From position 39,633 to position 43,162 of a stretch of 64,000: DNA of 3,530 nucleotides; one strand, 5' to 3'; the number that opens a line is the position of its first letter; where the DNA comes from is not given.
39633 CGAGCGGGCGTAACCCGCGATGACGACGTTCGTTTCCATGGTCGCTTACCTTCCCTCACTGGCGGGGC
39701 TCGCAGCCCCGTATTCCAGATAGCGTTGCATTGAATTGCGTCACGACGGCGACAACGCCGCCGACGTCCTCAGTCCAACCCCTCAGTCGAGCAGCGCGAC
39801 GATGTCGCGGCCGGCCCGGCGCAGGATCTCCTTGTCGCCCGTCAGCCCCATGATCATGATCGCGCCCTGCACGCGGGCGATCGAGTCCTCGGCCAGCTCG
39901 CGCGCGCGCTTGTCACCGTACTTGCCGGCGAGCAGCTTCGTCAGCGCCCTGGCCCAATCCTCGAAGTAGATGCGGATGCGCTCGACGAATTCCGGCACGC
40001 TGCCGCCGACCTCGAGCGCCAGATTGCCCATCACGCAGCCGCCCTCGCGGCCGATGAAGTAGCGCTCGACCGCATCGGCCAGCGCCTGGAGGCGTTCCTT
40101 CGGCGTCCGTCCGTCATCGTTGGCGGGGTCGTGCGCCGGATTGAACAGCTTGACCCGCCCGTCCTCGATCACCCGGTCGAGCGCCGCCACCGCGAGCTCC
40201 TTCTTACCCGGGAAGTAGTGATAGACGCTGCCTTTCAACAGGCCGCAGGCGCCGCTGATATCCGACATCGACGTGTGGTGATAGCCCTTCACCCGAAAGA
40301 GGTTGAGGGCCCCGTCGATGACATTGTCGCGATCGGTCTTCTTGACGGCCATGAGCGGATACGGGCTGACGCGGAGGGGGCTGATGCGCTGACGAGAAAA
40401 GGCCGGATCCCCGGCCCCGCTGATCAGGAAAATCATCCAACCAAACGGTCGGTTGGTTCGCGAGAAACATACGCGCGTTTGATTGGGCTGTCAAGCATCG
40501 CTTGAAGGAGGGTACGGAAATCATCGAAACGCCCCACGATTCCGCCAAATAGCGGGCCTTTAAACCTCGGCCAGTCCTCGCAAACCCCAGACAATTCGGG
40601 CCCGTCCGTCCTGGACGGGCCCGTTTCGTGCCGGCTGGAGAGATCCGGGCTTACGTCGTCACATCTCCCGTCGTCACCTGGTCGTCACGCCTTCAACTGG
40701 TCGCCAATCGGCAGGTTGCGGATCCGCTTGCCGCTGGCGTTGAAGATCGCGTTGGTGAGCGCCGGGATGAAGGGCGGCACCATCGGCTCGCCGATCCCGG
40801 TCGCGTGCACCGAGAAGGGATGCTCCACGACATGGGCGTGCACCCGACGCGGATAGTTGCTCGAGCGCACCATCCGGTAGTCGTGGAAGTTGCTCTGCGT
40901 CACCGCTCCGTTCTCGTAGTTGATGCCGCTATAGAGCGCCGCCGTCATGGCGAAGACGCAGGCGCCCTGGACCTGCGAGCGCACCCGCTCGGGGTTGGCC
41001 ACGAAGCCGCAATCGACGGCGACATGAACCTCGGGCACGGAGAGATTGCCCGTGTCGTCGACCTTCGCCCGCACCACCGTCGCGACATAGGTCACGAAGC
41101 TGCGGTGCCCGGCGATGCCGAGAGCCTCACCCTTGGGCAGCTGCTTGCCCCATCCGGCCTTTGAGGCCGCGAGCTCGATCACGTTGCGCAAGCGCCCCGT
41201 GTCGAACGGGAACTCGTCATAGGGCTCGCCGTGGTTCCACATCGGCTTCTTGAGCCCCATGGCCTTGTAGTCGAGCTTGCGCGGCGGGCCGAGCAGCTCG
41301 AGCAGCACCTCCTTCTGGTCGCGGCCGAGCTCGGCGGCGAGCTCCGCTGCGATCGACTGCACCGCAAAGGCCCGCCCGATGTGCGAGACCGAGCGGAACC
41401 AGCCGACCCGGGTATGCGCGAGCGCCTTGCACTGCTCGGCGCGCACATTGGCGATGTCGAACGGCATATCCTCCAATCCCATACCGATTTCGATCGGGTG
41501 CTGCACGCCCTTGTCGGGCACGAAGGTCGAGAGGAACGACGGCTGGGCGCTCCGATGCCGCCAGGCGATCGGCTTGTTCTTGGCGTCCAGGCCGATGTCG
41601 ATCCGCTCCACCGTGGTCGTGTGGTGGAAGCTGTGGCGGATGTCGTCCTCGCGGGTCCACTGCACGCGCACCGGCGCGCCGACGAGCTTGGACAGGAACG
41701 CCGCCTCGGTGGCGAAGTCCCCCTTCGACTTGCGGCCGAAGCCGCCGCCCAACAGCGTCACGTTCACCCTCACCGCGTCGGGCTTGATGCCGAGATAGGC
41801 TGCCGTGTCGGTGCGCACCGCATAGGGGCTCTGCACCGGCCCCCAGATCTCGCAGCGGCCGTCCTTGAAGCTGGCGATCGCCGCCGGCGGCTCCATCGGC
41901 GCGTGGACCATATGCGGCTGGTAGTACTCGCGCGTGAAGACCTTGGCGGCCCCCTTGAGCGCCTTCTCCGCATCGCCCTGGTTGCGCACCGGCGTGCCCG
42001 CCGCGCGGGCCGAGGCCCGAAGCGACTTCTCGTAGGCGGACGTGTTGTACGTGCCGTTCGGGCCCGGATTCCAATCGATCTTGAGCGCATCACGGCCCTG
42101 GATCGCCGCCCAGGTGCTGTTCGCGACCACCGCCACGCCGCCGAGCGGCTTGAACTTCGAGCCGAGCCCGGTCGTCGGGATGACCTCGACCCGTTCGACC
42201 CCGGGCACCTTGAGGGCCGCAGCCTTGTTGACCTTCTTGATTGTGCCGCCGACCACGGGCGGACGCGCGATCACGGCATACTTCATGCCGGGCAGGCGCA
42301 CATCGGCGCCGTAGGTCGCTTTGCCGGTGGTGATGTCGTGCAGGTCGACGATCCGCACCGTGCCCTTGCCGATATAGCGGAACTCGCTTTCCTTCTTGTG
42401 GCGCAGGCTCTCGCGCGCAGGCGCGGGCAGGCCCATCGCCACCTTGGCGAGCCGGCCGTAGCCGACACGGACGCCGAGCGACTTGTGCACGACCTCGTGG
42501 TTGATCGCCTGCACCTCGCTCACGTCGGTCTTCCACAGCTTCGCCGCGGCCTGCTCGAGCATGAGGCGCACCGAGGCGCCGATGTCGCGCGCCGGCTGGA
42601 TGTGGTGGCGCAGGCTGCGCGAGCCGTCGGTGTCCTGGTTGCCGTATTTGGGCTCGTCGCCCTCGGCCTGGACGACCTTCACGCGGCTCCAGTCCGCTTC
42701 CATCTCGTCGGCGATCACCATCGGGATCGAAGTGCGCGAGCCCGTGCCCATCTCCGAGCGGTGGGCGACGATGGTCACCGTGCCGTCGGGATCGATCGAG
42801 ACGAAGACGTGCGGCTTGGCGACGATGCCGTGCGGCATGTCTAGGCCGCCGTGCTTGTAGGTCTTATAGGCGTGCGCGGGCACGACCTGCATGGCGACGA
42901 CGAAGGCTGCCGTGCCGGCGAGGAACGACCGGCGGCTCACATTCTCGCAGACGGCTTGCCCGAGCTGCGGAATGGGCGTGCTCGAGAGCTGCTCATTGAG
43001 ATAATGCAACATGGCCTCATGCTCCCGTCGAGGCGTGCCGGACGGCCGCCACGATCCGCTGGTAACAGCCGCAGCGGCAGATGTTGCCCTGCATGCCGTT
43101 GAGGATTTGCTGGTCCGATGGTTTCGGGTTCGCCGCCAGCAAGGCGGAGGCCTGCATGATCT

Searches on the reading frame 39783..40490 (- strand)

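Call 14: search_protein_families(library=pfam, proteins=[window:39783-40490:-], max_evalue=0.0001)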
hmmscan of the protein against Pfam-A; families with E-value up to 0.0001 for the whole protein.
window:39783-40490:- (235 aa): 3 families
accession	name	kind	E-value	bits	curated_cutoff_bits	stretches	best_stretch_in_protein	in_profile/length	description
PF00440.29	TetR_N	-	5.2e-14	52.2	24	1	58-102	2-46/47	Bacterial regulatory proteins, tetR family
PF21993.1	TetR_C_13_2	-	1.3e-11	45.1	27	1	131-228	2-102/103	Transcriptional regulator LmrA/YxaF-like, C-terminal domain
PF16925.10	TetR_C_13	-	1.5e-09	38.6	27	1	131-228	2-107/109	Tetracyclin repressor-like, C-terminal domain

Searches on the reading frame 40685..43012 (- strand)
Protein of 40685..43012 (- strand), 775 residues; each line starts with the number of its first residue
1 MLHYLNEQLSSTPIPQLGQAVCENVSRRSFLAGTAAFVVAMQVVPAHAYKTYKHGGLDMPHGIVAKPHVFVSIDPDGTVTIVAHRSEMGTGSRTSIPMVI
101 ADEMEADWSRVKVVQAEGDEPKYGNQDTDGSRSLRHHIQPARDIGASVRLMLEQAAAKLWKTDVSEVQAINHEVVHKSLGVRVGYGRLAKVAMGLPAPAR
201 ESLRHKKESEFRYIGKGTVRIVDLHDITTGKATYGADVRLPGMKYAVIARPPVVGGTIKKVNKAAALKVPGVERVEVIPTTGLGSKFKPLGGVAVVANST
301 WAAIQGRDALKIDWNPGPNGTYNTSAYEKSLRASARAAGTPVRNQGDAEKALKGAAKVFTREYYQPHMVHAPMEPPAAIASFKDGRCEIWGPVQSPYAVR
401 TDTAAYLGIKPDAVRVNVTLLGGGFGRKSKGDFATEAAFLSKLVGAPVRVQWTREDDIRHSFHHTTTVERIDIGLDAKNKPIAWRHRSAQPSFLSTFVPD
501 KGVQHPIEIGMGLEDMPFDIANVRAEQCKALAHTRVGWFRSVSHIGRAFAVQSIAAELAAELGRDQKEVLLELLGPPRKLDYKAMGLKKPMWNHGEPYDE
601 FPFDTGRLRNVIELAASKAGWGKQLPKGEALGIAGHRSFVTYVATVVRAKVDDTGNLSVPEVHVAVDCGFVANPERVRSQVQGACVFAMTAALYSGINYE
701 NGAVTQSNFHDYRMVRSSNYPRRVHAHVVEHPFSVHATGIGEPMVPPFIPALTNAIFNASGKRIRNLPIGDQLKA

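Call 14: search_protein_families(library=pfam, proteins=[window:40685-43012:-], max_evalue=0.0001)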
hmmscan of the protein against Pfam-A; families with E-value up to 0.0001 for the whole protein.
window:40685-43012:- (775 aa): 3 families
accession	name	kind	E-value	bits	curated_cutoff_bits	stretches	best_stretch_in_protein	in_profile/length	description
PF02738.23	MoCoBD_1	-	1.2e-34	120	27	1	344-569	14-239/244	Molybdopterin cofactor-binding domain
PF20256.3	MoCoBD_2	-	5.2e-30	105.4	27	2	68-211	49-197/283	Molybdopterin cofactor-binding domain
PF01315.27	Ald_Xan_dh_C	-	4.2e-05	24.3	31.3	0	229-275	1-47/110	Aldehyde oxidase and xanthine dehydrogenase, a/b hammerhead domain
